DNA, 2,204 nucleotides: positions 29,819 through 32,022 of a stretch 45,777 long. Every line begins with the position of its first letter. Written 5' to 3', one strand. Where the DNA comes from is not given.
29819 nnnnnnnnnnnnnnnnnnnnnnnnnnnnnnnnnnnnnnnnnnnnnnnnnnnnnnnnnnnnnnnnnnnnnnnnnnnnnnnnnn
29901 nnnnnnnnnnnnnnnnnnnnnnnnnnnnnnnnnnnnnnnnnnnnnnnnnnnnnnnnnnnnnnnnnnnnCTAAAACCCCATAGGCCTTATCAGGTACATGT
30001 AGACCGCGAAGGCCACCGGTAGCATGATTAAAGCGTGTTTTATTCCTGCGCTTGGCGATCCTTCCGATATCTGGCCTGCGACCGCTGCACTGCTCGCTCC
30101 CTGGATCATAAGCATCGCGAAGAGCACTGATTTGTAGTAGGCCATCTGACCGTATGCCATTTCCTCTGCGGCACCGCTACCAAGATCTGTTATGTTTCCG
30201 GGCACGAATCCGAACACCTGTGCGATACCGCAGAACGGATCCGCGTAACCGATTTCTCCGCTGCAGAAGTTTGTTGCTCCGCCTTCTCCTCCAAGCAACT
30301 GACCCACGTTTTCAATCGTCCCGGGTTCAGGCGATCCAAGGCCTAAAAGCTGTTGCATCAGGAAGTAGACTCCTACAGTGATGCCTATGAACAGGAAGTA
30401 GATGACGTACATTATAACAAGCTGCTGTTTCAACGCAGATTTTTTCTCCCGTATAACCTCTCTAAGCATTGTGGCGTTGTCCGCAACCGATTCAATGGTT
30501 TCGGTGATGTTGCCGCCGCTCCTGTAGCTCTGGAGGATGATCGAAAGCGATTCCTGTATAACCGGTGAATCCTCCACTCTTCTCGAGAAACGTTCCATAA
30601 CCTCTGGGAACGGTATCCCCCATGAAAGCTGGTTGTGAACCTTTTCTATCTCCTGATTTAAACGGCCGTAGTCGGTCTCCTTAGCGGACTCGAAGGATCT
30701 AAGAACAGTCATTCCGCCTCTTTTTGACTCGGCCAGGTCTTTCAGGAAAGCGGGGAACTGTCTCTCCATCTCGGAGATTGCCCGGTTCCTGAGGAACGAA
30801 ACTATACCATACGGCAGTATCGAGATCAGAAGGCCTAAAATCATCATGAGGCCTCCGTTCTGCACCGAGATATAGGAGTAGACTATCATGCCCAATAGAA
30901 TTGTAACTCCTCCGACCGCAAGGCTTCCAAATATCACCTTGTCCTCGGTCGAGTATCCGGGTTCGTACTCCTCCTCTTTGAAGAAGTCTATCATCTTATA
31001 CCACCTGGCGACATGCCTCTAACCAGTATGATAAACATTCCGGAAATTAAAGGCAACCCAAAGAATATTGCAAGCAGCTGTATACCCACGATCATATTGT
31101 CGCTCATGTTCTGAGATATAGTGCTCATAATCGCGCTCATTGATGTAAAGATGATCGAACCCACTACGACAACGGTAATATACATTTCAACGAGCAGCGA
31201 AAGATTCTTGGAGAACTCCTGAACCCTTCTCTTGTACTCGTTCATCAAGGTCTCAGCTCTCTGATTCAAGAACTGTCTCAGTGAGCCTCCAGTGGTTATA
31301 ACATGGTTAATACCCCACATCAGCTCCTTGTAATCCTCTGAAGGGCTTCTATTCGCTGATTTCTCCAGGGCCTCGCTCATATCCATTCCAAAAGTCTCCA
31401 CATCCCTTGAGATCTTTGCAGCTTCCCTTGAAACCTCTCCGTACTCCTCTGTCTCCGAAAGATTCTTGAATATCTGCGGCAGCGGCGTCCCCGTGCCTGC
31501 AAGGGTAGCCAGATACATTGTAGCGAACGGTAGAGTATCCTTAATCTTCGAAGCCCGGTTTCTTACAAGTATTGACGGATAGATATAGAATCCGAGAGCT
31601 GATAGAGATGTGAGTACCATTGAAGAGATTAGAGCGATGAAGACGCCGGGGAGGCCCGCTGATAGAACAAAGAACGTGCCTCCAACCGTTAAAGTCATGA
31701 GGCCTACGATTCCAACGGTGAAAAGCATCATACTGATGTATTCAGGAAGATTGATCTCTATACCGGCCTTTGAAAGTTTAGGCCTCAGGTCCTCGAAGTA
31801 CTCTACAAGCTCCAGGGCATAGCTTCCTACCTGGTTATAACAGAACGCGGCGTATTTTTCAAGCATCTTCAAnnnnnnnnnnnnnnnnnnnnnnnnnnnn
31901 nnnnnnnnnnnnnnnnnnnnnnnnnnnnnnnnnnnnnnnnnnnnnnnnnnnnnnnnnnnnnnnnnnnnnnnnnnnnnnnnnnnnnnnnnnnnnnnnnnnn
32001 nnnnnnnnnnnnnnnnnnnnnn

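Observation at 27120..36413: Eleven-gene Epd/Tad-like type IV pilus locus with seven prepilin-like genes and a split platform protein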

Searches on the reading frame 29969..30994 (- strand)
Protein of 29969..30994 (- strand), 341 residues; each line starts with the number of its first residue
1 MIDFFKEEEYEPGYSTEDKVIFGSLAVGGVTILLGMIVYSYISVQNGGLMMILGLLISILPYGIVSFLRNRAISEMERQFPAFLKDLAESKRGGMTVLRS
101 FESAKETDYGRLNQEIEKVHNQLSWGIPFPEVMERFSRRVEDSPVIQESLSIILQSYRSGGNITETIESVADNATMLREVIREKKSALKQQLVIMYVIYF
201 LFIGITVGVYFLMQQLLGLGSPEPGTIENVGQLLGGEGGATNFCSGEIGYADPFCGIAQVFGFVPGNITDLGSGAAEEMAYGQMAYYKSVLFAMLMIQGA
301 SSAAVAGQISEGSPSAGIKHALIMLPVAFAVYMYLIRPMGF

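Call 3: search_protein_families(library=pfam, max_evalue=0.1, proteins=[window:29969-30994:-])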
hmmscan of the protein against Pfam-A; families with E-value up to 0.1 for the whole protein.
window:29969-30994:- (341 aa): 1 family
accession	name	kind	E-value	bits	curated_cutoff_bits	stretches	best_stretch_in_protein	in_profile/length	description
PF00482.28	T2SSF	-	5e-18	65.7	25.2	1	83-208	1-122/125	Type II secretion system (T2SS), protein F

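Call 4: search_protein_families(library=ncbifam, max_evalue=0.1, proteins=[window:29969-30994:-])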
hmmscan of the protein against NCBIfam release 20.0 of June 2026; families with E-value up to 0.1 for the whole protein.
window:29969-30994:- (341 aa): 5 families
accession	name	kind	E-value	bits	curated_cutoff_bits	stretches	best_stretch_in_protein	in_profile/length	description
NF004705.1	PRK06041.1-3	equivalog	8.3e-16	58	400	1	4-217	172-383/465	archaellar assembly protein ArlJ/FlaJ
NF004703.2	PRK06041.1-1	equivalog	7.7e-12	44.3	570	1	32-213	238-417/525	archaellar assembly protein ArlJ/FlaJ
NF004704.2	PRK06041.1-2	equivalog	2.8e-08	32.9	550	1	22-199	272-452/555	archaellar assembly protein ArlJ/FlaJ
NF046075.1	UpsF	equivalog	2.9e-07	29.6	400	1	32-190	266-413/484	membrane pilin protein UpsF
NF053673.1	bindosome_BasF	exception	0.0016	17.1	1300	1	50-129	405-486/656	bindosome assembly system membrane anchoring protein BasF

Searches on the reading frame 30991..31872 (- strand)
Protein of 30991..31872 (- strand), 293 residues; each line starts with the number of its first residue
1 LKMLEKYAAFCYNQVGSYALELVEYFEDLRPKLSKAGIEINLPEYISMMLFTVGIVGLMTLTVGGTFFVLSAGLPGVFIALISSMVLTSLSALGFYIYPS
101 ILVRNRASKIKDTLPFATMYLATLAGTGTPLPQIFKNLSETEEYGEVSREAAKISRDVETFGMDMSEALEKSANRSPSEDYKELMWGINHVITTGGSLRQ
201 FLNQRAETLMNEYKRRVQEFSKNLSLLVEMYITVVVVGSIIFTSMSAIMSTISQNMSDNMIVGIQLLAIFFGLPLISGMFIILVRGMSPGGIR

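Call 3: search_protein_families(library=pfam, max_evalue=0.1, proteins=[window:30991-31872:-])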
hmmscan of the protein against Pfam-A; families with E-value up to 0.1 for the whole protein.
window:30991-31872:- (293 aa): 3 families
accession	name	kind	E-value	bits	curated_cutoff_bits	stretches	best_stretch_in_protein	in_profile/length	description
PF00482.28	T2SSF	-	5.4e-19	68.8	25.2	1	119-241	3-120/125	Type II secretion system (T2SS), protein F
PF09548.15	Spore_III_AB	-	0.00029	21.3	32.5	1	83-176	5-96/170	Stage III sporulation protein AB (spore_III_AB)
PF17198.9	AveC_like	-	0.053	13.4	26.6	1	181-255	146-216/234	Spirocyclase AveC-like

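Call 4: search_protein_families(library=ncbifam, max_evalue=0.1, proteins=[window:30991-31872:-])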
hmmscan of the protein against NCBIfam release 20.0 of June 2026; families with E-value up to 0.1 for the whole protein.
window:30991-31872:- (293 aa): 7 families
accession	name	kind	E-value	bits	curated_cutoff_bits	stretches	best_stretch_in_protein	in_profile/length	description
NF004704.2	PRK06041.1-2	equivalog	5.9e-29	101.2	550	1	38-286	6-245/555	archaellar assembly protein ArlJ/FlaJ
NF046075.1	UpsF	equivalog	1.3e-16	60.5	400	1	70-288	55-250/484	membrane pilin protein UpsF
NF004705.1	PRK06041.1-3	equivalog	1.9e-16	60.1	400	1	109-284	2-173/465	archaellar assembly protein ArlJ/FlaJ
NF053673.1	bindosome_BasF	exception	7.4e-14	51.2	1300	1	79-246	165-337/656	bindosome assembly system membrane anchoring protein BasF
NF004703.2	PRK06041.1-1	equivalog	6.6e-10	37.9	570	1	106-270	32-193/525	archaellar assembly protein ArlJ/FlaJ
TIGR02120.1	GspF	equivalog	4.6e-05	22.8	424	1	112-250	63-191/401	type II secretion system inner membrane protein GspF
NF047826.1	T3SSXpsF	equivalog_domain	0.0033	16.3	650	1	116-260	70-203/405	type II secretion system protein XpsF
